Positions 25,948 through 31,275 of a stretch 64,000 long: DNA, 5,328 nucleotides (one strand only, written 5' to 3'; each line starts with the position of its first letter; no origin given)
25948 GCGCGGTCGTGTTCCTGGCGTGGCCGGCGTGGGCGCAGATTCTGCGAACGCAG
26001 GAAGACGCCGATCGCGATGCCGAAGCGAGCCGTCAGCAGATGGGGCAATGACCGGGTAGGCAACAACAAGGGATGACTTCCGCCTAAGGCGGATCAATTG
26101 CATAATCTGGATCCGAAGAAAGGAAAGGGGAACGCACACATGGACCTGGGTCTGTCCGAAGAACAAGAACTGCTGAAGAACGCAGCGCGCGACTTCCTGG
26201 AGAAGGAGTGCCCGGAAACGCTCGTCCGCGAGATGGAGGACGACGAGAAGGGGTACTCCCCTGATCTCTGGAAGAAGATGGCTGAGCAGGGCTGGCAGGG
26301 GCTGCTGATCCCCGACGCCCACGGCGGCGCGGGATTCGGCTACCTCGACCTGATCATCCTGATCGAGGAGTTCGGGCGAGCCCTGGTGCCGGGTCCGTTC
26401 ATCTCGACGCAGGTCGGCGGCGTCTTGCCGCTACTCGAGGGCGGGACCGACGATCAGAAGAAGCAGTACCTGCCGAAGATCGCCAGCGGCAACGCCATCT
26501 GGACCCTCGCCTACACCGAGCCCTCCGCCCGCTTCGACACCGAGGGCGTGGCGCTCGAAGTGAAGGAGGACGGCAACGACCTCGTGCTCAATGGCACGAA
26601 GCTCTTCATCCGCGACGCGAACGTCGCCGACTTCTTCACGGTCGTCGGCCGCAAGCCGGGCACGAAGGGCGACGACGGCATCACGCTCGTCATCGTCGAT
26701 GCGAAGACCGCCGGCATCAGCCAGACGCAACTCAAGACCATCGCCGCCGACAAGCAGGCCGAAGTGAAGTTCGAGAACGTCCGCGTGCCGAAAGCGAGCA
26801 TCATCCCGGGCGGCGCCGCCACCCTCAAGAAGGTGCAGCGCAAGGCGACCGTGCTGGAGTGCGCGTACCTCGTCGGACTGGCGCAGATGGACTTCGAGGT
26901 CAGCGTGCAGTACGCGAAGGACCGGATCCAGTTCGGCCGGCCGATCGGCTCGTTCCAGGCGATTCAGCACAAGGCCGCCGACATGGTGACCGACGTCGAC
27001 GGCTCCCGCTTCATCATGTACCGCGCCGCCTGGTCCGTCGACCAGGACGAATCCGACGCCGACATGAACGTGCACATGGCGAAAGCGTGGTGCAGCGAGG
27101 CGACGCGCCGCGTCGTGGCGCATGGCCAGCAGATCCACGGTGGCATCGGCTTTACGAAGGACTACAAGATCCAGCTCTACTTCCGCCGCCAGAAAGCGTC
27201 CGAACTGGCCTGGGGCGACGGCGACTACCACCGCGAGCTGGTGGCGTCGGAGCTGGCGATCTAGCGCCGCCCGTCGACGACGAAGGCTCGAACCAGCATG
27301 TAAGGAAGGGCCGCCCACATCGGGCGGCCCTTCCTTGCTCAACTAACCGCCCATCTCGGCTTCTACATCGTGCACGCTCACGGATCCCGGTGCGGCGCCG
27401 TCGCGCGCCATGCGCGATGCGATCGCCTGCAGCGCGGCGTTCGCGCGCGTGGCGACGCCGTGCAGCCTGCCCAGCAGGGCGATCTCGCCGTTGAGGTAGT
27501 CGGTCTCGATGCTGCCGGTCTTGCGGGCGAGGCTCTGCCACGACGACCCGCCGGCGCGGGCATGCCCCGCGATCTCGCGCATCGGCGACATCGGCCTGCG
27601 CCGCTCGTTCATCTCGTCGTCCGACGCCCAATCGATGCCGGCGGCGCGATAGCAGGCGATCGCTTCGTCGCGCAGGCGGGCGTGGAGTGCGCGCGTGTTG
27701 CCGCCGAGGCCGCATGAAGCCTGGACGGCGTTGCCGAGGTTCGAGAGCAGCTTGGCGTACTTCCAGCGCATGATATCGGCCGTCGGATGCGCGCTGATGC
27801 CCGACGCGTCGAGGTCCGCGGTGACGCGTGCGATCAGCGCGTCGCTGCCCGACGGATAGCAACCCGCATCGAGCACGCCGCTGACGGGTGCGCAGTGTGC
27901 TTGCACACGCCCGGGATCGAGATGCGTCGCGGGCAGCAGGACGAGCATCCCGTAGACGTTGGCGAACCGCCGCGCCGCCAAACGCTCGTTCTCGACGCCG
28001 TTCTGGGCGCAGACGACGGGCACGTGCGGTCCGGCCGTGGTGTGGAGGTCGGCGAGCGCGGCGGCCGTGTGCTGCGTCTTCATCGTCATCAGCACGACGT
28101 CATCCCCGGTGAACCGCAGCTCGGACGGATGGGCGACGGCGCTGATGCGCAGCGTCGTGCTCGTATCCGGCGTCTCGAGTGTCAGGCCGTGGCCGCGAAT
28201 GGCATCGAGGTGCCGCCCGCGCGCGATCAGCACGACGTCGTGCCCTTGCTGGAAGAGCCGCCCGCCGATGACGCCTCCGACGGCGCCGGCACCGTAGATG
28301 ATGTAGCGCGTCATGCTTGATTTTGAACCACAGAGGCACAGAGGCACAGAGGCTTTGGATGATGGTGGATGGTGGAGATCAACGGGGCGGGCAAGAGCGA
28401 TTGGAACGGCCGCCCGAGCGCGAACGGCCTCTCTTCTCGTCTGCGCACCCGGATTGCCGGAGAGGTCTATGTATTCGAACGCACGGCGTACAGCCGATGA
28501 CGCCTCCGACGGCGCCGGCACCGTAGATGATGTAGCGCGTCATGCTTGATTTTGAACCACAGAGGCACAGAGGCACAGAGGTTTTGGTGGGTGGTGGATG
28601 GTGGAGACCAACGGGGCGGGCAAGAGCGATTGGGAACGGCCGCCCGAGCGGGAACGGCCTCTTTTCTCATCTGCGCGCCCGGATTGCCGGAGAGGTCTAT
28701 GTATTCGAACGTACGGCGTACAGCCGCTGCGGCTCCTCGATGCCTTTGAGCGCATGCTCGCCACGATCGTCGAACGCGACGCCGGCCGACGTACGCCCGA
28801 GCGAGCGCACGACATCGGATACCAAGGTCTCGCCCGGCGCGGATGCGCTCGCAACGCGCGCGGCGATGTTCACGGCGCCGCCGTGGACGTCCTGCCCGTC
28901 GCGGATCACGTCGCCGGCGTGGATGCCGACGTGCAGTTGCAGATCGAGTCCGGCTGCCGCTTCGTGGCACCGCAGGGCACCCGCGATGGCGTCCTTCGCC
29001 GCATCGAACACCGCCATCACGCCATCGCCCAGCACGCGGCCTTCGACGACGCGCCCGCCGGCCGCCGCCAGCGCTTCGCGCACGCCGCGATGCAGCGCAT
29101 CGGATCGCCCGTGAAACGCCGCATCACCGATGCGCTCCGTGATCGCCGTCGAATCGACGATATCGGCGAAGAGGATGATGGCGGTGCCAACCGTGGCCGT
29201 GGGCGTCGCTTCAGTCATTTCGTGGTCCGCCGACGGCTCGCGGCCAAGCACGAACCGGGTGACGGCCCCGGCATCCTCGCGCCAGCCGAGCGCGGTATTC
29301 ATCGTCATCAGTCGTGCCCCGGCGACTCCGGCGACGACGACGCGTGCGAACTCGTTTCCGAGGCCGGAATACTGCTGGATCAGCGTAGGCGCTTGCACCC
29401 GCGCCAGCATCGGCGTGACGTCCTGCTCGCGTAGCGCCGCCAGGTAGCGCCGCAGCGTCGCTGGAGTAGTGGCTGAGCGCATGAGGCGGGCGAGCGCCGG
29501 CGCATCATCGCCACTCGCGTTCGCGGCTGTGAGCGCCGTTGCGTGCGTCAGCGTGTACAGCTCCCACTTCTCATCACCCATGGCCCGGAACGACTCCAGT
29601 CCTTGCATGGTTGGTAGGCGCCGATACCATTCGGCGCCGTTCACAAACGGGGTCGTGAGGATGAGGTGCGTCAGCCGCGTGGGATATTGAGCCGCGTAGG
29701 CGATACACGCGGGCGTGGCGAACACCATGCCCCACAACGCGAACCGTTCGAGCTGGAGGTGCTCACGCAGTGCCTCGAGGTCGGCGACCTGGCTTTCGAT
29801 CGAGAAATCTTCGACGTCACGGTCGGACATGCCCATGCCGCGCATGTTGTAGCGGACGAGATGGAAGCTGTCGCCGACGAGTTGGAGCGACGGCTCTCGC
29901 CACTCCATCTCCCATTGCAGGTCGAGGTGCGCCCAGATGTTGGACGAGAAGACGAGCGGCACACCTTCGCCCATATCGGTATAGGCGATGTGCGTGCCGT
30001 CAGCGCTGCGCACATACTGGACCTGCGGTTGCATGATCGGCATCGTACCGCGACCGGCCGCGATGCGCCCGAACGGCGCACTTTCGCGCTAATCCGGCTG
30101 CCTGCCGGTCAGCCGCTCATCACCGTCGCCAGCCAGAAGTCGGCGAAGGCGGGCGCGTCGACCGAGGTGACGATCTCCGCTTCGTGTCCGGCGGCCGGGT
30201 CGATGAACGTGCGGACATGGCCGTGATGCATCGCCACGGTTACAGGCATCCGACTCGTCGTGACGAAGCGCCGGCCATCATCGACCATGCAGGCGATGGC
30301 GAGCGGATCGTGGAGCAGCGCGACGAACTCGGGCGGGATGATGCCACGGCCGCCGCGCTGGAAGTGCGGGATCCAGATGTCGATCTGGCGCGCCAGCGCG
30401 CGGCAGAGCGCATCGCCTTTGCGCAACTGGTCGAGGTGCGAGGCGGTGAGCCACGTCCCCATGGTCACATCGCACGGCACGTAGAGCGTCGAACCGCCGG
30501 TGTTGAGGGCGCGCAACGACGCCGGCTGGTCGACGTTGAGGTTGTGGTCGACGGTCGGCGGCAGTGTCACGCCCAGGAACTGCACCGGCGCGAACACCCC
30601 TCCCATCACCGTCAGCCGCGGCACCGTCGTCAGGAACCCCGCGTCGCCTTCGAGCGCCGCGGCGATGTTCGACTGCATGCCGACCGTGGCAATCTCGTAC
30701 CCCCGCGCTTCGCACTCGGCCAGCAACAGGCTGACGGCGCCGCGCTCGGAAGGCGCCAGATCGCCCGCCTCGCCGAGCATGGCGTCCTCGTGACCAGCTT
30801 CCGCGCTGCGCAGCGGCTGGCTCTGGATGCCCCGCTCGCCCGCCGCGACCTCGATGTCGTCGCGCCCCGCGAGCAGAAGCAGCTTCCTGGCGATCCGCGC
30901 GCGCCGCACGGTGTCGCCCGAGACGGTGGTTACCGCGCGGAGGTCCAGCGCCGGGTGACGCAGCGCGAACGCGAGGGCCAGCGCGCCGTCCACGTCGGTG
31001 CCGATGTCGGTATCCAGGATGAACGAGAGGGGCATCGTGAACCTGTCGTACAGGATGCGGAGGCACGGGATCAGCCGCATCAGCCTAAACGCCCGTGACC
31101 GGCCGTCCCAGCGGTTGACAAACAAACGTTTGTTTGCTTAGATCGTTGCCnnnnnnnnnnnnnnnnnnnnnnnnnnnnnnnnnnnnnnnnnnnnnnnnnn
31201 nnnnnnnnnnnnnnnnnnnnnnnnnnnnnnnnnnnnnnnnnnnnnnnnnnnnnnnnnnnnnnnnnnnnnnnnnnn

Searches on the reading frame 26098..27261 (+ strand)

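Call 65: search_protein_families(library=pfam, proteins=[window:26098-27261:+], max_evalue=0.0001)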
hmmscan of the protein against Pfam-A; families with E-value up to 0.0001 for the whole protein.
window:26098-27261:+ (388 aa): 5 families
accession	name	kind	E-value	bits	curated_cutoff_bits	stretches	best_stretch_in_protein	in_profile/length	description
PF00441.29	Acyl-CoA_dh_1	-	4.2e-30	105.3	22.4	1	255-385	19-148/150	Acyl-CoA dehydrogenase, C-terminal domain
PF02771.21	Acyl-CoA_dh_N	-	5.2e-28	98.1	22.9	1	20-131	1-112/113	Acyl-CoA dehydrogenase, N-terminal domain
PF02770.24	Acyl-CoA_dh_M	-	1e-15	58.1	33.3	1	137-228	2-97/97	Acyl-CoA dehydrogenase, middle domain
PF08028.16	Acyl-CoA_dh_2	-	2e-10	41.5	22.7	1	255-363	4-121/134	Acyl-CoA dehydrogenase, C-terminal domain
PF21343.2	ACAD9-ACADV_C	-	4.6e-08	33.8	27.8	1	277-347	26-96/120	ACAD9/ACADV, C-terminal domain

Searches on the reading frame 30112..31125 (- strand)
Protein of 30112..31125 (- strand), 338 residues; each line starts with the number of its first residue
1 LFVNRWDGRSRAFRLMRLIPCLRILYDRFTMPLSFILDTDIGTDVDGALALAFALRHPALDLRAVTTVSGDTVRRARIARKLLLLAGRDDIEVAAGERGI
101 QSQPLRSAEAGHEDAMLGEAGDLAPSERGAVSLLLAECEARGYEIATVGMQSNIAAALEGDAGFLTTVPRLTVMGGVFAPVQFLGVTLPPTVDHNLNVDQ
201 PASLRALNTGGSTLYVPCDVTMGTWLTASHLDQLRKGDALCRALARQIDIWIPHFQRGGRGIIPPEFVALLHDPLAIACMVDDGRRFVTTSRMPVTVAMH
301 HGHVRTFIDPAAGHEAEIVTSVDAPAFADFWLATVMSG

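Call 66: search_protein_families(library=pfam, proteins=[window:30112-31125:-], max_evalue=0.0001)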
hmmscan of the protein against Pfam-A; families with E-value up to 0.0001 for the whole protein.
window:30112-31125:- (338 aa): 1 family
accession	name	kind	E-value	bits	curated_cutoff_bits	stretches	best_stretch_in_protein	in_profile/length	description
PF01156.24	IU_nuc_hydro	-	6.8e-35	121.6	34.2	1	36-328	2-296/297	Inosine-uridine preferring nucleoside hydrolase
